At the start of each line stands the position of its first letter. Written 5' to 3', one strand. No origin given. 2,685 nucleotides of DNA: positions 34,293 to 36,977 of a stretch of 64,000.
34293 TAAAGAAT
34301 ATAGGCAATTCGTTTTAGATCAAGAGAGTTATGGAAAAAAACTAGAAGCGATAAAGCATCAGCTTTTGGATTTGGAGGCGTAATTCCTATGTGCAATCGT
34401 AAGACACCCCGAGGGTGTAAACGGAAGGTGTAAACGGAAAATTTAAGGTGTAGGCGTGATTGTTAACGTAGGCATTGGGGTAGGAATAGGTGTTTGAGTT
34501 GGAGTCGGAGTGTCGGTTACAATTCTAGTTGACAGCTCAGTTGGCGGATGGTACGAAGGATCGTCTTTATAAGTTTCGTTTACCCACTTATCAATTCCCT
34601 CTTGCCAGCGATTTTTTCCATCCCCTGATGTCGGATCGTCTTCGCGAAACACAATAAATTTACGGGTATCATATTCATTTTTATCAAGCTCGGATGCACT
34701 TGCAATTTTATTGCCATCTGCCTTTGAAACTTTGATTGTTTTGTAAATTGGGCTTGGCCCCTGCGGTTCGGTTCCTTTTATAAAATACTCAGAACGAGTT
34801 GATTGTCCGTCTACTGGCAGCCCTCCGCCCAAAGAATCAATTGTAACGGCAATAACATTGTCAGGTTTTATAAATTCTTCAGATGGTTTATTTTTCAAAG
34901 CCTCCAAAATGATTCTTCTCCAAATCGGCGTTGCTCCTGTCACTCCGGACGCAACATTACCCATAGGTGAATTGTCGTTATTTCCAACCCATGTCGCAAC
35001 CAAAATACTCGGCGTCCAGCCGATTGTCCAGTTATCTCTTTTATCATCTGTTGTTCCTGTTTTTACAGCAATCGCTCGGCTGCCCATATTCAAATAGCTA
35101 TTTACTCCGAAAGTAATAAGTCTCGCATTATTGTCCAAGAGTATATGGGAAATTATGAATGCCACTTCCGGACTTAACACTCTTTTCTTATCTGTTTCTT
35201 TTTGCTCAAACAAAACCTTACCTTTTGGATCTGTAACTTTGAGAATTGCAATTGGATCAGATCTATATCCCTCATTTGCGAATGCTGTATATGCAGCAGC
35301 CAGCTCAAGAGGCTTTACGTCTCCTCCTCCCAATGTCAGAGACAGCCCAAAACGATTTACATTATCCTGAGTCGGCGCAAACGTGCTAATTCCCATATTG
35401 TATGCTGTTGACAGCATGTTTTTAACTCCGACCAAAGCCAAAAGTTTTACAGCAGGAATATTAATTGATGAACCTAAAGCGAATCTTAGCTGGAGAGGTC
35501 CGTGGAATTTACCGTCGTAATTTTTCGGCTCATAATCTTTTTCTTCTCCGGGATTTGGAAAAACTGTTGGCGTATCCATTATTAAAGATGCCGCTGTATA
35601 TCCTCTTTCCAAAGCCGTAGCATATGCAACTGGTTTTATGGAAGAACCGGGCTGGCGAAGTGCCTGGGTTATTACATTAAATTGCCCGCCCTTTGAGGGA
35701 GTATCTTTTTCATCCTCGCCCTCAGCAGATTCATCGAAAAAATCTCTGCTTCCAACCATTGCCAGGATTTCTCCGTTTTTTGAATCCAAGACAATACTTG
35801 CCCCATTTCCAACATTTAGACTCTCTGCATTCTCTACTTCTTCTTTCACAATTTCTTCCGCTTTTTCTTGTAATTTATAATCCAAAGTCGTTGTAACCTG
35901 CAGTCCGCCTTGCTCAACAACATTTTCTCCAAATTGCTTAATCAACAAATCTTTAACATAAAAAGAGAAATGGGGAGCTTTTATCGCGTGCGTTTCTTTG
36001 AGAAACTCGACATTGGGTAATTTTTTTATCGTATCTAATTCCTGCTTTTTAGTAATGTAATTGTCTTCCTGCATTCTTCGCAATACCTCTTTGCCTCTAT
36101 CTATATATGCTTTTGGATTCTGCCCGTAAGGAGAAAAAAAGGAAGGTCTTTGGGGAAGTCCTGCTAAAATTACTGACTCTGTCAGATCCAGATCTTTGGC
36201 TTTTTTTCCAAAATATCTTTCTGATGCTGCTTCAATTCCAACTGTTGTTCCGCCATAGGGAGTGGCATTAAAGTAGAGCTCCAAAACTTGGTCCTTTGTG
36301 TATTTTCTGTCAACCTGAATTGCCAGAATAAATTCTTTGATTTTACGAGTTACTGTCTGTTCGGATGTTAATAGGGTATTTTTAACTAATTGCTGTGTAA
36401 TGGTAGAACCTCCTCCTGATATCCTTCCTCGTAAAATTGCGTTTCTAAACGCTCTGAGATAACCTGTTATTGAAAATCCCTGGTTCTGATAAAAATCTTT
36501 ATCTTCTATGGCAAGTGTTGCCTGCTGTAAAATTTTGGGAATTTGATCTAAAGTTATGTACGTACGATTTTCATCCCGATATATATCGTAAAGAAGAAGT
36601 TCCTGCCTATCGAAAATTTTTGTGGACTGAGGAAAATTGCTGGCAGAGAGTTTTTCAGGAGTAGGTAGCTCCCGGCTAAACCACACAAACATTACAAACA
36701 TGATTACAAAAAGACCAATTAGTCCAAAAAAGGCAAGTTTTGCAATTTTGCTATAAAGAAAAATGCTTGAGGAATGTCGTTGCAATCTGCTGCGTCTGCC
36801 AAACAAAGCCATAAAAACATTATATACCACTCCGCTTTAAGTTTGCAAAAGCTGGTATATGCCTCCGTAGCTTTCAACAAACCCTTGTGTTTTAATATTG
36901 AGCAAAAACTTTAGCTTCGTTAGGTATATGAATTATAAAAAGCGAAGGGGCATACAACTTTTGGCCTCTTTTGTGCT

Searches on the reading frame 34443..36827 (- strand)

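Call 77: search_protein_families(library=pfam, proteins=[window:34443-36827:-], max_evalue=0.00001)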
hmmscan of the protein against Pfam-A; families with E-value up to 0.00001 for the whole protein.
window:34443-36827:- (794 aa): 2 families
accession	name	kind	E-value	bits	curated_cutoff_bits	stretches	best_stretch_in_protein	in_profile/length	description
PF00912.28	Transgly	-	1.3e-58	197.8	27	1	81-253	7-178/178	Transglycosylase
PF00905.27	Transpeptidase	-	3.3e-22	79.5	22.1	1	343-614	2-278/299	Penicillin binding protein transpeptidase domain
